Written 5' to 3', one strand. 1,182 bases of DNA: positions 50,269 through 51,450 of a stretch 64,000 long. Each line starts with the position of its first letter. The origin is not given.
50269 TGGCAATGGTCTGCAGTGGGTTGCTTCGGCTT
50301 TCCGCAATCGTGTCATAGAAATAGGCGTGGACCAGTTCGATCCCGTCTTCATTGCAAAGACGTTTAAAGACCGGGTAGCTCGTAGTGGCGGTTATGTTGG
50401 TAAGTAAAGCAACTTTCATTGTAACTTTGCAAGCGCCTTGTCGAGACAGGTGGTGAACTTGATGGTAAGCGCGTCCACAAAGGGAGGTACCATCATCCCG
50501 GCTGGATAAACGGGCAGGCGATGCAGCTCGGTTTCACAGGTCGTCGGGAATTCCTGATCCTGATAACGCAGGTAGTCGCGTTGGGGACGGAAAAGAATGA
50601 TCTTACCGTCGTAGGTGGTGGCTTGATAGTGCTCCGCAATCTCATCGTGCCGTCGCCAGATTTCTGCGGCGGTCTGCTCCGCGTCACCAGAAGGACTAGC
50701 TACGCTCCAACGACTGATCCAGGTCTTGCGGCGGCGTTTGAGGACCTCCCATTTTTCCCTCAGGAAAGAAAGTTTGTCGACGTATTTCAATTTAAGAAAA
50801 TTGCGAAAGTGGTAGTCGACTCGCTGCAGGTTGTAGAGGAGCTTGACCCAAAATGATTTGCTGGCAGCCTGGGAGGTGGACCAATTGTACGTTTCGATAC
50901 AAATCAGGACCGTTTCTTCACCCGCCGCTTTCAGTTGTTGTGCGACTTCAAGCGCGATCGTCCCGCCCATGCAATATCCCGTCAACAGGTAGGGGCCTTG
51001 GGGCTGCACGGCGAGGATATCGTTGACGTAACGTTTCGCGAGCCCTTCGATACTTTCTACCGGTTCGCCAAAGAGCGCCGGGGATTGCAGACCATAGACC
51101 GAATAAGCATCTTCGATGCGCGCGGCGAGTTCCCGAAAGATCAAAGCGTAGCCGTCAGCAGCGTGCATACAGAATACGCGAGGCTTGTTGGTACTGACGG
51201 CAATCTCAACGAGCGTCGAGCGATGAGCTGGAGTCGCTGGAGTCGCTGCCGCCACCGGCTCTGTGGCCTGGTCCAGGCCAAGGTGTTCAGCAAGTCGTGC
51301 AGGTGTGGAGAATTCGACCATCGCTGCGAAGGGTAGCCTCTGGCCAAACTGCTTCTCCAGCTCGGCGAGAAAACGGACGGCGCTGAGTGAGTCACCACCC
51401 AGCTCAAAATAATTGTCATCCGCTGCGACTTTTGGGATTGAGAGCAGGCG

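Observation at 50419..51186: Terminal thioesterase has GYCMGG (Cys nucleophile) directly after a KR-containing module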

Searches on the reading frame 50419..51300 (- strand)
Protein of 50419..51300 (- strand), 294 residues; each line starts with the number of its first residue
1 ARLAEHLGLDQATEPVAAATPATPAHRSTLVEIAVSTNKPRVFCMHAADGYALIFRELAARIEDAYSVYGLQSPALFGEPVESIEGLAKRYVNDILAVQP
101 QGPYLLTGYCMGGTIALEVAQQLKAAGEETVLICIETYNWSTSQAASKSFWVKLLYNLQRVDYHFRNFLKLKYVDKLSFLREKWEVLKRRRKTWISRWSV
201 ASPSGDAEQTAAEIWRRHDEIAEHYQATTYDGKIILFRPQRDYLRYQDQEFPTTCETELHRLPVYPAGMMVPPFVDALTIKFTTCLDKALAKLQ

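Call 7: search_protein_families(library=ncbifam, proteins=[window:50419-51300:-], max_evalue=0.01)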
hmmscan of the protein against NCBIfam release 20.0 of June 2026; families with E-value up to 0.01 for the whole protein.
window:50419-51300:- (294 aa): 4 families
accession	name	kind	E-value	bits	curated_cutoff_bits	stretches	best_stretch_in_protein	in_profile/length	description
NF007605.2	PRK10252.1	equivalog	7.6e-17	60.1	2400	1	37-142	1063-1176/1292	enterobactin non-ribosomal peptide synthetase EntF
NF040607.1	mycolic_Pks13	equivalog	4.9e-14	50.7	2100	1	38-134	1422-1512/1680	polyketide synthase Pks13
NF008340.0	PRK11126.1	equivalog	0.0034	16.6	261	1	89-136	65-110/255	2-succinyl-6-hydroxy-2,4-cyclohexadiene-1-carboxylate synthase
TIGR03695.1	menH_SHCHC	equivalog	0.0058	16.1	208.55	1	82-126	51-95/252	2-succinyl-6-hydroxy-2,4-cyclohexadiene-1-carboxylate synthase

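Call 8: search_solved_structures(query=window:50419-51240:-, max_evalue=1, show_alignments=3)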
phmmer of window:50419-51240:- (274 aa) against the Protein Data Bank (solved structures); distinct sequences matched with E-value up to 1: 49.
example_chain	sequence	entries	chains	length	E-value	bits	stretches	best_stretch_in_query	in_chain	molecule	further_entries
3tej_A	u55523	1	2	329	1.2e-15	60.8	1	17-123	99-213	Enterobactin synthase component F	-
2roq_A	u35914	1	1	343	1.2e-15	60.8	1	17-123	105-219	Enterobactin synthetase component F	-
5ja1_A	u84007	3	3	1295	1.1e-14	57.6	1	17-122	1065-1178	Enterobactin synthase component F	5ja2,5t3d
7dxo_A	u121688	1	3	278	1.9e-13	53.5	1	11-129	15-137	Non-ribosomal peptide synthetase 4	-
7crn_A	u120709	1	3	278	2.6e-13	53.1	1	11-129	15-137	Non-ribosomal peptide synthetase 4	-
4zxh_A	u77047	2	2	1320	3.5e-12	49.4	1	8-117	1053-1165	ABBFA_003403 | Tyrocidine synthetase 3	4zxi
4z49_A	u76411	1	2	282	5.8e-12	48.7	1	14-106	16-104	Fatty acid synthase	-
3tjm_A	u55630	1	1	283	6e-12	48.6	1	14-106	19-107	Fatty acid synthase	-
1xkt_A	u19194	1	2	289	6.2e-12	48.6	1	14-106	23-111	fatty acid synthase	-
7mhd_A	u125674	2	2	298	6.4e-12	48.5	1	14-106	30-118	Fatty acid synthase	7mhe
2px6_A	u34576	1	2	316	7e-12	48.4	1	14-106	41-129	Thioesterase domain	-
7r0x_A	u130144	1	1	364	1.8e-11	47.1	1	23-110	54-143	Polyketide synthase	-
9b80_A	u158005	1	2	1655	7.4e-11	45.1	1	15-106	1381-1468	Fatty acid synthase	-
8eyi_E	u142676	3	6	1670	7.5e-11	45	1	15-106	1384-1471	Fatty acid synthase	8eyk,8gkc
2vz8_A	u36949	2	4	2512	8e-11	45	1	16-107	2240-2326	FATTY ACID SYNTHASE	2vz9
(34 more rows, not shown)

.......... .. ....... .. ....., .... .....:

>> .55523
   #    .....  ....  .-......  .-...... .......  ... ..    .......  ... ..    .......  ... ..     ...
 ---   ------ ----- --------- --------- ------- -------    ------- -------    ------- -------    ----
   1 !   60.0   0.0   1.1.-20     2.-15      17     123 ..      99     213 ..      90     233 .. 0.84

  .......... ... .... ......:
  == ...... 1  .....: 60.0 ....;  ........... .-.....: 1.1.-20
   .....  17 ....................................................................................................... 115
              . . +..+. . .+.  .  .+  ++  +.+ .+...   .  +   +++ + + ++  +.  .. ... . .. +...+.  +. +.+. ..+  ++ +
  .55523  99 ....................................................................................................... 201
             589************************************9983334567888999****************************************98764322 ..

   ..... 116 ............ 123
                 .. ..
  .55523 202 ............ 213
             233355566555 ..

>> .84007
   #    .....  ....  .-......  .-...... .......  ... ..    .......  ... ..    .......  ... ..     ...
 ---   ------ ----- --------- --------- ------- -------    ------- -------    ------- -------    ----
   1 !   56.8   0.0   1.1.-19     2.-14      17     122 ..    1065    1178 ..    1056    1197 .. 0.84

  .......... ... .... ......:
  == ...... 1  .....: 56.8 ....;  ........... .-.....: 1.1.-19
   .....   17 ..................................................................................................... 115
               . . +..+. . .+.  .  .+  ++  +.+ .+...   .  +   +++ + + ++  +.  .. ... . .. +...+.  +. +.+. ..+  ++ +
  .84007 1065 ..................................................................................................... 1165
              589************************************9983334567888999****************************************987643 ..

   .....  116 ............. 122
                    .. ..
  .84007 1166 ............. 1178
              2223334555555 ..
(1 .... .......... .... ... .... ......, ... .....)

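Call 9: find_homologous_proteins(query=window:50419-51240:-, max_evalue=0.001)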
Query window:50419-51240:- (274 aa): 17 proteins with E <= 0.001 among 1203 candidates.
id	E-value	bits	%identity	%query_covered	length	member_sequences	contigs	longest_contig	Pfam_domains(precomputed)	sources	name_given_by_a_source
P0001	1.8e-158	544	87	100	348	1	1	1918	PF00550.32,PF00975.27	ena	-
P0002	9.9e-106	371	76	77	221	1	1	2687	PF00975.27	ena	-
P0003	3.4e-80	287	55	92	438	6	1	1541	PF00550.32,PF00975.27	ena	-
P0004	1.3e-64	236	44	99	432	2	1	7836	PF00975.27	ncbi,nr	ncbi:MAG: hypothetical protein JNK57_17220, partial [Planctomycetaceae bacterium]|nr:hypothetical pr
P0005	2.1e-61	226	42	100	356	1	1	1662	PF00975.27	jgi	jgi:pimeloyl-ACP methyl ester carboxylesterase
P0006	2.1e-61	226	45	99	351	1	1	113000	PF00550.32,PF00561.27,PF00975.27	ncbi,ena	-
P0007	3.3e-60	222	45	92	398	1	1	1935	PF00975.27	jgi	jgi:pimeloyl-ACP methyl ester carboxylesterase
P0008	1.3e-54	203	42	97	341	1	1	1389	PF00975.27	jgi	jgi:hypothetical protein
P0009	1.0e-51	194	41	93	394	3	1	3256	PF00550.32,PF00975.27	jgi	jgi:phthiocerol/phenolphthiocerol synthesis type-I polyketide synthase E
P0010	5.7e-49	185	39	92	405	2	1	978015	PF00550.32,PF00975.27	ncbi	ncbi:MAG: thioesterase domain-containing protein [Caldilineaceae bacterium]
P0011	8.2e-44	168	35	96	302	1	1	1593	PF00561.27,PF00975.27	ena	-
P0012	4.0e-41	159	37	91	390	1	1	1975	PF00550.32,PF00975.27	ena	-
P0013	6.4e-38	149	45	58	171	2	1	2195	-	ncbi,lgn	-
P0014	1.2e-37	148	37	90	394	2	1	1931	PF00550.32,PF00561.27,PF00975.27,PF12146.16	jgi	jgi:thioesterase domain-containing protein/acyl carrier protein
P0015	1.1e-22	99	36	63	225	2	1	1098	-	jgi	jgi:thioesterase domain-containing protein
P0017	1.1e-11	63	28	95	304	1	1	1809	PF12697.14,PF00975.27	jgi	jgi:acetoacetyl-CoA synthetase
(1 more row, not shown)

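Call 20: search_protein_representatives(alignment_id=A2)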
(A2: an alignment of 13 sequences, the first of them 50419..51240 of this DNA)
Query: 13 sequences, 354 profile positions. Proteins with E-value up to 0.001 (for the whole library): 113292; up to 1e-10: 57061; up to 1e-30: 23558. The best 150 are listed.
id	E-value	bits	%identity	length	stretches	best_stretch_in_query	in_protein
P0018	3.2e-154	529.7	-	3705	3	1-348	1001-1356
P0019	3.6e-153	526.2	-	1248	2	1-345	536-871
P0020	1.1e-149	514.8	-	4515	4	1-348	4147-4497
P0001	3.8e-149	513.0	-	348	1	1-348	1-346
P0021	3.4e-148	509.8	-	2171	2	1-346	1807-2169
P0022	1.1e-147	508.1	-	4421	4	1-351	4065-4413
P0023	3.5e-144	496.6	-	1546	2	3-347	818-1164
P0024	3.5e-136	470.4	-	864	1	1-346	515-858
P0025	2.4e-132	457.7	-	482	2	1-349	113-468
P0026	6.3e-131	453.1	-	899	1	1-347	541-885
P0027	9.0e-131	452.6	-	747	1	1-349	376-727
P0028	1.1e-128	445.7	-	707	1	1-345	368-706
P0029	1.3e-128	445.4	-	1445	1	1-345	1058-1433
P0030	5.5e-127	440.1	-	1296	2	1-345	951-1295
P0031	6.2e-127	439.9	-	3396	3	1-344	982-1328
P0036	2.9e-124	431.1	-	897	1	1-350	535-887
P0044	3.3e-121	421.1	-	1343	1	1-348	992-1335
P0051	5.4e-120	417.1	-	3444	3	1-347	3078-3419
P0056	1.4e-117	409.1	-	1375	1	1-348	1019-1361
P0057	4.0e-117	407.7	-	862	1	1-348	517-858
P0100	1.2e-107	376.5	-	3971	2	1-344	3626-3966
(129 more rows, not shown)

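Call 22: predict_structure(alignment_id=A1)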
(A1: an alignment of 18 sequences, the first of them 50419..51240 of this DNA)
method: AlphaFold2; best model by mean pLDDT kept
length: 274 residues; sequences in the alignment: 18
mean_pLDDT: 91.4   pTM: 0.89
mean pLDDT of the five models: 91.4, 90.2, 90.1, 89.7, 89.4
residues with pLDDT >= 90: 210; 70-90: 50; 50-70: 9; < 50: 5
segments of 3 or more residues with pLDDT < 50: 1-3
pLDDT, mean of each block of 10 residues (from residue 1): 71 94 96 96 97 93 95 97 96 97 96 95 87 93 95 93 89 80 60 91 93 95 89 90 94 96 96 89
secondary structure, 60 per line:
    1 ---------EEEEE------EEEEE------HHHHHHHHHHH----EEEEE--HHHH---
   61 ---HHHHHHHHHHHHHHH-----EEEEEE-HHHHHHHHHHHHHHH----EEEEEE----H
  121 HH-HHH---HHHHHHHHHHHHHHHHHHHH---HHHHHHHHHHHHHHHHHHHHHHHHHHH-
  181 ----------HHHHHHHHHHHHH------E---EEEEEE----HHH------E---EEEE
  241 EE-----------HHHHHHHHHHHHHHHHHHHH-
elements in order: E10-14 E21-25 H32-42 E47-51 H54-57 H64-78 E84-89 H91-105 E110-115 H130-149 H153-179 H191-203 E214-219 E237-242 H254-273

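Call 28: list_cluster_members(proteins=[P0021, P0024, P0026, P0029, P0036, P0044, P0051, P0056, P0100, P0057])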
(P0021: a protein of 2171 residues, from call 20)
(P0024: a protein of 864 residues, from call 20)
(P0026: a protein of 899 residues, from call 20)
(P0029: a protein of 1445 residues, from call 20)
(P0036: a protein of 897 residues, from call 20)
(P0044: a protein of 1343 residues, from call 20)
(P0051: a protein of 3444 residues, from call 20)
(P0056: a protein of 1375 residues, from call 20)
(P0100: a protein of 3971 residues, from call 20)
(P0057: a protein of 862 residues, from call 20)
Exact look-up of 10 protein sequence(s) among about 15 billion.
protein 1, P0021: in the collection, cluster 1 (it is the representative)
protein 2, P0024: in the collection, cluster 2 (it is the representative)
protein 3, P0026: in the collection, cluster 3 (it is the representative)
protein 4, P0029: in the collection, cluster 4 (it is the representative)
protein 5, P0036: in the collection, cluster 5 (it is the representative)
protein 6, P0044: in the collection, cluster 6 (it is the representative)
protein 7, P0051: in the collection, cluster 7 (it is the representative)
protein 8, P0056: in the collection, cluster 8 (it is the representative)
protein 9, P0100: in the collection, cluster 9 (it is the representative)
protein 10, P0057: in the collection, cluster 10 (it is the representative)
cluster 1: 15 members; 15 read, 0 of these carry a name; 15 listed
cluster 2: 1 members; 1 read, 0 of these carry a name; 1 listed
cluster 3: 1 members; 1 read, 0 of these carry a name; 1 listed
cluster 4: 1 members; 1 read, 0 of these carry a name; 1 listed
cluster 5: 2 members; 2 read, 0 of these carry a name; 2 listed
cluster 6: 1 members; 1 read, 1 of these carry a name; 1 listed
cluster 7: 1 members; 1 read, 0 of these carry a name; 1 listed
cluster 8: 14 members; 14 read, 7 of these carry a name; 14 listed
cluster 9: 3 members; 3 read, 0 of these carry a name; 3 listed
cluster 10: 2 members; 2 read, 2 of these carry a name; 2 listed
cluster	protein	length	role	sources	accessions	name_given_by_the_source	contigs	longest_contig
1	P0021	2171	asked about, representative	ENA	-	-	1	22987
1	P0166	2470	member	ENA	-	-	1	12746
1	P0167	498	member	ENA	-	-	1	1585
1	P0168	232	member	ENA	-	-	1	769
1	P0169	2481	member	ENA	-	-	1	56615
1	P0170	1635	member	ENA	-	-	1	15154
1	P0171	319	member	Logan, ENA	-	-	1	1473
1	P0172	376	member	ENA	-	-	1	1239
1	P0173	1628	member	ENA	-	-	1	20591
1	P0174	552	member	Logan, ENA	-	-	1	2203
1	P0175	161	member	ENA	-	-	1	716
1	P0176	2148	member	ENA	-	-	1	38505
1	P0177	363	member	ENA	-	-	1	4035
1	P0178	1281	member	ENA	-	-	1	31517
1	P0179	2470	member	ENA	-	-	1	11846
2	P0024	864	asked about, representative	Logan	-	-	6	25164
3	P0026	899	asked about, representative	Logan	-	-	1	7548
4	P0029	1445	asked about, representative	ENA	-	-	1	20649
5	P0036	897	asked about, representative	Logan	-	-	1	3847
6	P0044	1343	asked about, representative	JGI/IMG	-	non-ribosomal peptide synthetase component F/thioesterase domain-containing protein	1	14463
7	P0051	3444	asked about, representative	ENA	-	-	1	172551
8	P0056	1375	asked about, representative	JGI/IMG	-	aspartate racemase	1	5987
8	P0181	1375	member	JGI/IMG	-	amino acid adenylation domain-containing protein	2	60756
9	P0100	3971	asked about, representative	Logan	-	-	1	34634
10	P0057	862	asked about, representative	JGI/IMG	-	amino acid adenylation domain-containing protein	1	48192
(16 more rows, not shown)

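Call 29: fold_search(model_id=the predicted structure, library=pdb)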
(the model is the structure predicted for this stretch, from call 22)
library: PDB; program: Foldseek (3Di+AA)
matches with E <= 10: 1750; with E <= 0.001: 971
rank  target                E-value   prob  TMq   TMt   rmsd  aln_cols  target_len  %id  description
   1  7crn_C                7.7e-15  1.00  0.65  0.68   7.3       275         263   22  The Functional Characterization and Crystal Structure of the Bifunctional Thioesterase Catalyzing Epimerization and Cy (released 2021-08-18)
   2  7dxo_A                9.9e-15  1.00  0.65  0.68   7.3       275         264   22  The mutant of bifunctional thioesterase catalyzing epimerization and cyclization (released 2022-01-26)
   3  7crn_A                1.6e-14  1.00  0.63  0.65   7.4       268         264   22  The Functional Characterization and Crystal Structure of the Bifunctional Thioesterase Catalyzing Epimerization and Cy (released 2021-08-18)
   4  4zxh                  1.7e-14  1.00  0.68  0.16   9.0       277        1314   18  Crystal Structure of holo-AB3403 a four domain nonribosomal peptide synthetase from Acinetobacter Baumanii (released 2015-12-30)
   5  6ojd_A                1.5e-13  1.00  0.62  0.74   5.5       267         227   18  A high-resolution crystal structure of covalent complex of NocB thioesterase domain with fluorophosphonate nocardicin  (released 2019-09-11)
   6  5v3x_B                1.6e-13  1.00  0.66  0.66  10.8       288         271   17  Crystal Structure of Mtb Pks13 Thioesterase domain in complex with inhibitor TAM1 (released 2017-07-05)
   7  2px6_B                1.7e-13  1.00  0.61  0.63  11.0       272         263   22  Crystal structure of the thioesterase domain of human fatty acid synthase inhibited by Orlistat (released 2007-07-10)
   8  6ojc                  1.9e-13  1.00  0.61  0.74   5.3       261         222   18  A high-resolution crystal structure of NocB thioesterase domain from Nocardicin cluster (released 2019-09-11)
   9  6ojd_D                2.9e-13  1.00  0.60  0.73   5.5       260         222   20  A high-resolution crystal structure of covalent complex of NocB thioesterase domain with fluorophosphonate nocardicin  (released 2019-09-11)
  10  8q0t_B                3.5e-13  1.00  0.65  0.66  10.8       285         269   16  Identification and optimisation of novel inhibitors of the Polyketide synthetase 13 thioesterase domain with antituber (released 2023-11-22)
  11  6ojd_C                3.8e-13  1.00  0.60  0.72   5.6       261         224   19  A high-resolution crystal structure of covalent complex of NocB thioesterase domain with fluorophosphonate nocardicin  (released 2019-09-11)
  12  2px6_A                4.5e-13  1.00  0.59  0.63  11.1       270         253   21  Crystal structure of the thioesterase domain of human fatty acid synthase inhibited by Orlistat (released 2007-07-10)
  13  3tej_A                4.8e-13  1.00  0.58  0.50   8.1       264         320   21  Crystal structure of a domain fragment involved in peptide natural product biosynthesis (released 2012-01-18)
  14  5v41_B                6.6e-13  1.00  0.65  0.65  10.8       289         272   17  Crystal Structure of Mtb Pks13 Thioesterase domain in complex with inhibitor TAM5 (released 2017-07-05)
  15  8q0u_B                7.5e-13  1.00  0.66  0.66  10.8       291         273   16  Identification and optimisation of novel inhibitors of the Polyketide synthetase 13 thioesterase domain with antituber (released 2023-11-22)
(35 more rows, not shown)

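Call 30: find_encoding_contigs(protein=P0021, flank=10000, max_places=4)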
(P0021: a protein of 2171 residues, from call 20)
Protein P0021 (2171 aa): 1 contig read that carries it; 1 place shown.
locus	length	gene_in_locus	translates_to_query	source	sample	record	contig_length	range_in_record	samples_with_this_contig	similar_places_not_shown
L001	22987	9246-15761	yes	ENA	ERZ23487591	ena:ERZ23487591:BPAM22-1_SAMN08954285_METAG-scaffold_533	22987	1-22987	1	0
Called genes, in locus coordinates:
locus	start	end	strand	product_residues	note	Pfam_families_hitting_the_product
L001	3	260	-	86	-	?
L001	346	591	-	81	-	-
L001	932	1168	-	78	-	-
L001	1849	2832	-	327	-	PF01297:ZnuA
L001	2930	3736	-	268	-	-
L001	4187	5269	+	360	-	PF15887:Peptidase_Mx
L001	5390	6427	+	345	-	PF07478:Dala_Dala_lig_C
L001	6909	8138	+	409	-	PF13439:Glyco_transf_4, PF13579:Glyco_trans_4_4, PF00534:Glycos_transf_1, PF13692:Glyco_trans_1_4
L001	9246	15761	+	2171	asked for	PF00501:AMP-binding, PF13193:AMP-binding_C, PF00550:PP-binding, PF00109:ketoacyl-synt, PF02801:Ketoacyl-synt_C, PF16197:KAsynt_C_assoc, PF22336:RhiE-like_linker, PF22621:CurL-like_PKS_C, +7 more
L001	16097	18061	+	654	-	PF10609:ParA (weak), PF13614:AAA_31 (weak)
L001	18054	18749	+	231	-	PF02397:Bac_transf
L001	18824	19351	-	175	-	-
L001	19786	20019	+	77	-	-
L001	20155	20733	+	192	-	PF25084:LbH_EIF2B (faint), PF25087:GMPPB_C (faint), PF00132:Hexapep (weak), PF14602:Hexapep_2 (faint), PF00132:Hexapep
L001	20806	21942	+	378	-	PF00155:Aminotran_1_2 (weak), PF01041:DegT_DnrJ_EryC1, PF00266:Aminotran_5, PF01212:Beta_elim_lyase, PF01053:Cys_Met_Meta_PP (weak)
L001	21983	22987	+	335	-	?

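Call 31: find_encoding_contigs(protein=P0006, flank=10000, max_places=3)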
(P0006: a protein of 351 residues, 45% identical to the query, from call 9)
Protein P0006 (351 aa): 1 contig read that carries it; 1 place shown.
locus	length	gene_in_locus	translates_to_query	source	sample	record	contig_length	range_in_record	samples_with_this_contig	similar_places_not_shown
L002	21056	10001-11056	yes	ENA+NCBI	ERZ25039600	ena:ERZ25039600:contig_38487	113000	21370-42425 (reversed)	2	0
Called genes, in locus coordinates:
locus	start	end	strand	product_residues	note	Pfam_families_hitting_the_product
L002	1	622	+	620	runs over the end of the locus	PF00106:adh_short (faint), PF13561:adh_short_C2 (faint), PF21394:Beta-ketacyl_N, PF08659:KR, PF00550:PP-binding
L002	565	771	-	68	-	-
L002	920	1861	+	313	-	PF00248:Aldo_ket_red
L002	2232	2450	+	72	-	PF18563:TubC_N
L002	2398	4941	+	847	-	PF00668:Condensation, PF00501:AMP-binding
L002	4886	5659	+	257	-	PF13193:AMP-binding_C, PF00550:PP-binding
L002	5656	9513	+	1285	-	PF00109:ketoacyl-synt, PF02801:Ketoacyl-synt_C, PF16197:KAsynt_C_assoc, PF22336:RhiE-like_linker, PF22621:CurL-like_PKS_C, PF00698:Acyl_transf_1, PF21394:Beta-ketacyl_N, PF08659:KR, +2 more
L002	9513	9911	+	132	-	PF08659:KR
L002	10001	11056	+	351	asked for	PF00550:PP-binding, PF00561:Abhydrolase_1 (faint), PF00975:Thioesterase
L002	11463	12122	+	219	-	-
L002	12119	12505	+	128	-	PF13480:Acetyltransf_6 (weak)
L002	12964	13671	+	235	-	PF20042:DUF6444 (weak)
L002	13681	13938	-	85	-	-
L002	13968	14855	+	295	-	-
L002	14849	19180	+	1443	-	PF16656:Pur_ac_phosph_N (weak), PF22157:SupH-like_C (faint), PF13573:SprB (faint), PF07577:DUF1547 (faint)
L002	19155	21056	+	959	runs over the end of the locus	-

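Call 32: find_encoding_contigs(protein=P0057, flank=8000, max_places=2)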
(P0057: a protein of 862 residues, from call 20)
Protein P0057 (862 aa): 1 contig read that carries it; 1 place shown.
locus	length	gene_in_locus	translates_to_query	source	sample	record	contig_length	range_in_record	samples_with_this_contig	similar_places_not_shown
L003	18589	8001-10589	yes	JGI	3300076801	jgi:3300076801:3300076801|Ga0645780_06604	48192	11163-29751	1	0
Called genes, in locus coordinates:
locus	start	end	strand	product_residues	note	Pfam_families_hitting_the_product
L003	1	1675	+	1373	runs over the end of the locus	PF00109:ketoacyl-synt, PF02801:Ketoacyl-synt_C, PF16197:KAsynt_C_assoc, PF22336:RhiE-like_linker, PF22621:CurL-like_PKS_C, PF00698:Acyl_transf_1, PF21394:Beta-ketacyl_N, PF00106:adh_short, +3 more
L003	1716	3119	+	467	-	PF21089:PKS_DH_N, PF14765:PS-DH, PF00550:PP-binding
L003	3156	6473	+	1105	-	PF00668:Condensation, PF00501:AMP-binding, PF13193:AMP-binding_C, PF00550:PP-binding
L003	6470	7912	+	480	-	PF00668:Condensation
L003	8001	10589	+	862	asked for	PF00501:AMP-binding, PF13193:AMP-binding_C (weak), PF00550:PP-binding, PF00561:Abhydrolase_1, PF00975:Thioesterase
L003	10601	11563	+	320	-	-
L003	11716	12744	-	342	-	PF18962:Por_Secre_tail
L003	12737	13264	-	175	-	PF02018:CBM_4_9 (weak)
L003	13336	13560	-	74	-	-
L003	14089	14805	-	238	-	PF22842:Pel9A-like_beta_helix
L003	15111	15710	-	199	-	PF18962:Por_Secre_tail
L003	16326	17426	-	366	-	PF18962:Por_Secre_tail (weak), PF13860:FlgD_ig (weak)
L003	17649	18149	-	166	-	-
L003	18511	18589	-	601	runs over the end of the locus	-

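Call 33: find_encoding_contigs(protein=P0024, flank=8000, max_places=2)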
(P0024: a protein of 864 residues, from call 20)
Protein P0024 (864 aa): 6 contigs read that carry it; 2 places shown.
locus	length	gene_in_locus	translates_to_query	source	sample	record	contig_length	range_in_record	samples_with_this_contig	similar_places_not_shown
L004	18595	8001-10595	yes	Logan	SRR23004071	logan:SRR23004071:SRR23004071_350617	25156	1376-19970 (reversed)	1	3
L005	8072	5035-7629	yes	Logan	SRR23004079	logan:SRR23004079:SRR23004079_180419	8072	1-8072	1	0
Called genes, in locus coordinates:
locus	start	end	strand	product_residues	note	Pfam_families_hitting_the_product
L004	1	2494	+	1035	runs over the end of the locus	PF00109:ketoacyl-synt, PF02801:Ketoacyl-synt_C, PF16197:KAsynt_C_assoc, PF22336:RhiE-like_linker, PF22621:CurL-like_PKS_C, PF00698:Acyl_transf_1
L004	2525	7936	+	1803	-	PF00550:PP-binding, PF00202:Aminotran_3, PF00668:Condensation, PF00501:AMP-binding, PF13193:AMP-binding_C, PF00550:PP-binding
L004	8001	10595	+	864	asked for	PF00668:Condensation, PF00550:PP-binding, PF00975:Thioesterase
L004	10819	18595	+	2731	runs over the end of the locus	-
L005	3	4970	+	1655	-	?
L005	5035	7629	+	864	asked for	PF00668:Condensation, PF00550:PP-binding, PF00975:Thioesterase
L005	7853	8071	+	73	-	?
